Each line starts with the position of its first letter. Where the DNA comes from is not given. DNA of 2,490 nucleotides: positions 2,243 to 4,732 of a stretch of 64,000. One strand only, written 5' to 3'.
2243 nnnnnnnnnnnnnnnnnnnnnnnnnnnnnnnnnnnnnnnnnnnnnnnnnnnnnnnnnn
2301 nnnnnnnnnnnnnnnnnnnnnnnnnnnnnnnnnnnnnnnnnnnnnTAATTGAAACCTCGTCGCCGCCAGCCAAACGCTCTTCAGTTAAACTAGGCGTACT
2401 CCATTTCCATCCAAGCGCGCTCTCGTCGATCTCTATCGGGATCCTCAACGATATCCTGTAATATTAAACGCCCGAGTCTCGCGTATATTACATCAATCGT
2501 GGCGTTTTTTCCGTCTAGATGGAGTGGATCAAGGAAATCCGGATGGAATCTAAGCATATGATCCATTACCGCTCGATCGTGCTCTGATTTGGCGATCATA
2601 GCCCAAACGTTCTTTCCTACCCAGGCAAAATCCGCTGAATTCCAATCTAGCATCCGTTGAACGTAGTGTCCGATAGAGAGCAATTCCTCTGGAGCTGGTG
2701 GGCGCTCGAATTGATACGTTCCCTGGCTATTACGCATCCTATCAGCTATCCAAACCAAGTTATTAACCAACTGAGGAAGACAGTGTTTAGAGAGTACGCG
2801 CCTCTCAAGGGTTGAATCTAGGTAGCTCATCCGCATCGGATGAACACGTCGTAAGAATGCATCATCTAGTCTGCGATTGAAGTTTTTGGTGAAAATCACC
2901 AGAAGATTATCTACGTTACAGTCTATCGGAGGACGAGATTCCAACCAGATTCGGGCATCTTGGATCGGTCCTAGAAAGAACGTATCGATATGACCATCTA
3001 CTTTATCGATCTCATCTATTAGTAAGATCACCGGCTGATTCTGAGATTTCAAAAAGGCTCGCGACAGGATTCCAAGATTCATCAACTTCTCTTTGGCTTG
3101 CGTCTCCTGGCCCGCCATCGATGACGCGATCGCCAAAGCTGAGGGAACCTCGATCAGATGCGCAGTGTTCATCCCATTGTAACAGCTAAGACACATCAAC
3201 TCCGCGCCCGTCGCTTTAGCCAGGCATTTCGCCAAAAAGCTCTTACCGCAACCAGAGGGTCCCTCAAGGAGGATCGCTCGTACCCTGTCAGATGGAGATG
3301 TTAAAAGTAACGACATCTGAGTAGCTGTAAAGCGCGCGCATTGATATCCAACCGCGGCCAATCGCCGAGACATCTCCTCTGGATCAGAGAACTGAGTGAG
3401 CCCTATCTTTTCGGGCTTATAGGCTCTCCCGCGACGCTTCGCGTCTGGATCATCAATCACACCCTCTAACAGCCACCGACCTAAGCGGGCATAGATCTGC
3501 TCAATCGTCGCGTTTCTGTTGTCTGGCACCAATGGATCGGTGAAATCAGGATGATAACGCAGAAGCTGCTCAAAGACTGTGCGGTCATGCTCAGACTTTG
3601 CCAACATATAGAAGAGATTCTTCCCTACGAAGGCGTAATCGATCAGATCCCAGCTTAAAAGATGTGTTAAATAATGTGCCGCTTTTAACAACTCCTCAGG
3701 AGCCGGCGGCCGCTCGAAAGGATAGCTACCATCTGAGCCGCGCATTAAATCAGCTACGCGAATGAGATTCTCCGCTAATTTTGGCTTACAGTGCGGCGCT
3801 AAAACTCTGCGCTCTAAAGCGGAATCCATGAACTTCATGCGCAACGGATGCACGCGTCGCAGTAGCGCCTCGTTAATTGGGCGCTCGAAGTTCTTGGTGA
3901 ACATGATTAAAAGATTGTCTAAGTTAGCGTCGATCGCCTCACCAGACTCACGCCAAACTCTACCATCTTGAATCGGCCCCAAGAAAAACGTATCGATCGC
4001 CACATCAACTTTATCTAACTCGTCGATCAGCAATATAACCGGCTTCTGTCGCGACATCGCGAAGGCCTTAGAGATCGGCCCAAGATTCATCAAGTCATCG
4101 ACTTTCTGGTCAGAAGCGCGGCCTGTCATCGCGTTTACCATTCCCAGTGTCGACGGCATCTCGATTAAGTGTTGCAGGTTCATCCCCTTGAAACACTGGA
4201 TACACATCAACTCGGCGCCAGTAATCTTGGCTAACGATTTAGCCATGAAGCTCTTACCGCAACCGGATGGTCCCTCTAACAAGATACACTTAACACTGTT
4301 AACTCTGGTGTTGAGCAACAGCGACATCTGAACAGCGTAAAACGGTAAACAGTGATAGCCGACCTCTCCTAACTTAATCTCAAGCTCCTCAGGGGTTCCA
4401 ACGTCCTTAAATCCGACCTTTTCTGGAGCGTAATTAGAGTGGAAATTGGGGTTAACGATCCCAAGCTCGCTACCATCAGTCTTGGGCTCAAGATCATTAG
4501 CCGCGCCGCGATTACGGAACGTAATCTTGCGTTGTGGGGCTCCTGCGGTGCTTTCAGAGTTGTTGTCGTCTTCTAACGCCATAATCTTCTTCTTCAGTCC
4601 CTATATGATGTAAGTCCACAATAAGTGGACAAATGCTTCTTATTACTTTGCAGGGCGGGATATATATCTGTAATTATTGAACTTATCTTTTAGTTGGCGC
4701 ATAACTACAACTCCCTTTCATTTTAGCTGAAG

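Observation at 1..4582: Two-gene module: tandem AAA+ ATPase plus a very large uncharacterised partner protein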

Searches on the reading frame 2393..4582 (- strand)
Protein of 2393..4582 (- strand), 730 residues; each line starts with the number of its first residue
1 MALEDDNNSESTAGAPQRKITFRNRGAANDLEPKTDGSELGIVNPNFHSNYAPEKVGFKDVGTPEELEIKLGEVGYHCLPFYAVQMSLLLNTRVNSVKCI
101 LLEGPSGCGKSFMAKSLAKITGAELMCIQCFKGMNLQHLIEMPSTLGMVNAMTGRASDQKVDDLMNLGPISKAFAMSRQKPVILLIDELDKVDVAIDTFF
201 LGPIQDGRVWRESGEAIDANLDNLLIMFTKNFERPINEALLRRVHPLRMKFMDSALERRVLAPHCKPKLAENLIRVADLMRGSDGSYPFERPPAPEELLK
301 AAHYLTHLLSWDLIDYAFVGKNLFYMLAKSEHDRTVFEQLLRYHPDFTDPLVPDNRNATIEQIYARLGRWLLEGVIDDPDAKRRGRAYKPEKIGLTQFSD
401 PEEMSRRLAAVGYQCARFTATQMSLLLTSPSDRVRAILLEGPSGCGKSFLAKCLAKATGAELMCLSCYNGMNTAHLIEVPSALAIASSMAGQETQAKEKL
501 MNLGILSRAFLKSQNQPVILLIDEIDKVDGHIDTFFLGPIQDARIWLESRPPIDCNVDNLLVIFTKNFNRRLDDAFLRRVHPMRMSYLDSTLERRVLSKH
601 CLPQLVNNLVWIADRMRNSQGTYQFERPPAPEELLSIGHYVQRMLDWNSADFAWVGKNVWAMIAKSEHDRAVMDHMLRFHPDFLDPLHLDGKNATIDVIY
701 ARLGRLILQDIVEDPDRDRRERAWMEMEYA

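Call 6: search_protein_families(library=pfam, proteins=[window:2393-4582:-], max_evalue=1)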
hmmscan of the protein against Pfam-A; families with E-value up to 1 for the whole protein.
window:2393-4582:- (730 aa): 53 families (the best 25 are shown)
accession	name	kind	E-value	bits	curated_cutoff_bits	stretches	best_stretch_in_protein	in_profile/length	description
PF07728.20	AAA_5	-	7.2e-21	75.1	22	2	437-579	2-138/139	AAA domain (dynein-related subfamily)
PF00004.35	AAA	-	1.7e-19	71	21.2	2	437-532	1-73/131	ATPase family associated with various cellular activities (AAA)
PF07724.20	AAA_2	-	4.5e-16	59.8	27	2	100-234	6-127/166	AAA domain (Cdc48 subfamily)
PF13401.12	AAA_22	-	2.6e-13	50.8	27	2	436-529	7-97/130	AAA domain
PF13191.12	AAA_16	-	1.3e-12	49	32.6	2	428-529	18-145/167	AAA ATPase domain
PF03215.21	Rad17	-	1.7e-10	41.5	23.8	2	95-137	42-83/186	Rad17 P-loop domain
PF13238.12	AAA_18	-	1.8e-07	32.1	29.4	2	437-525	1-80/128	AAA domain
PF05729.18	NACHT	-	1.9e-07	31.5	26.7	2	435-534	1-99/167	NACHT domain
PF00910.28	RNA_helicase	-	6.6e-07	30.2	21.5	2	100-123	1-24/105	RNA helicase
PF24883.2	NPHP3_N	-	2.1e-06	28.5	24.8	1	427-457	16-45/164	Nephrocystin 3, N-terminal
PF00005.33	ABC_tran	-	2.3e-06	28.7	25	2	91-121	5-35/137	ABC transporter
PF03193.22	RsgA_GTPase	-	4e-06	27.2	30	1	399-460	69-132/174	RsgA GTPase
PF12775.13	AAA_7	-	6e-06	26.4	25.8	1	84-122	20-58/181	P-loop containing dynein motor region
PF13671.12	AAA_33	-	7.3e-06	26.8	27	2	437-462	2-27/143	AAA domain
PF13173.12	AAA_14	-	1.3e-05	25.6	27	1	435-530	3-76/129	AAA domain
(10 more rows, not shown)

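Call 7: search_protein_families(library=ncbifam, proteins=[window:2393-4582:-], max_evalue=1)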
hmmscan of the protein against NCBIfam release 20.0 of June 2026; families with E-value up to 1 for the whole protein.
window:2393-4582:- (730 aa): 105 families (the best 25 are shown)
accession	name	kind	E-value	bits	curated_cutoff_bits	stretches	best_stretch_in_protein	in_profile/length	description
NF047784.1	MadB_ATPase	equivalog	4.6e-35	121.2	475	3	399-617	2-241/298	MadB family AAA-type ATPase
NF041006.2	cell_div_CdvC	equivalog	3.8e-11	42.5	650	2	434-590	134-274/370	cell division protein CdvC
NF003069.1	PRK03992.1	subfamily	5.7e-10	38.9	500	2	92-126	160-194/379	proteasome-activating nucleotidase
NF042959.1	IteA_antiphage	equivalog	1.5e-09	37.5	510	3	87-130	115-158/367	anti-phage ATPase IteA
TIGR01242.2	TIGR01242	subfamily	1.5e-09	37.3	500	2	86-128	137-179/362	proteasome-activating nucleotidase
TIGR00602.1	rad24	subfamily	7.7e-09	34.6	482.55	2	98-135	111-146/640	checkpoint protein rad24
NF005115.0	PRK06547.1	equivalog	1.6e-08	34.2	173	2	431-465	12-47/172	hypothetical protein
TIGR03689.1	pup_AAA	equivalog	5.9e-08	31.9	504.75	2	435-527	217-300/512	proteasome ATPase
TIGR02640.1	gas_vesic_GvpN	equivalog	6.1e-08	32.5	266.8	2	435-598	22-195/262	gas vesicle protein GvpN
NF003230.0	PRK04195.1-6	equivalog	1.7e-07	30.3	441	2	434-493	39-98/494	replication factor C large subunit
TIGR01243.1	CDC48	subfamily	3.2e-07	29.1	802.65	2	55-130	174-245/733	CDC48 family AAA ATPase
NF003226.0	PRK04195.1-1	equivalog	3.6e-07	29.5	588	2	433-492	39-98/405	replication factor C large subunit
NF038214.1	IS21_help_AAA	equivalog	5.2e-07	29.6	200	2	433-457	89-113/232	IS21-like element helper ATPase IstB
NF003229.0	PRK04195.1-5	equivalog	8.2e-07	28.1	280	2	434-489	44-99/413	replication factor C large subunit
NF047748.1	PrtsmActNtasePan1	equivalog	1.3e-06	27.7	750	2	86-126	171-211/405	proteasome-activating nucleotidase Pan1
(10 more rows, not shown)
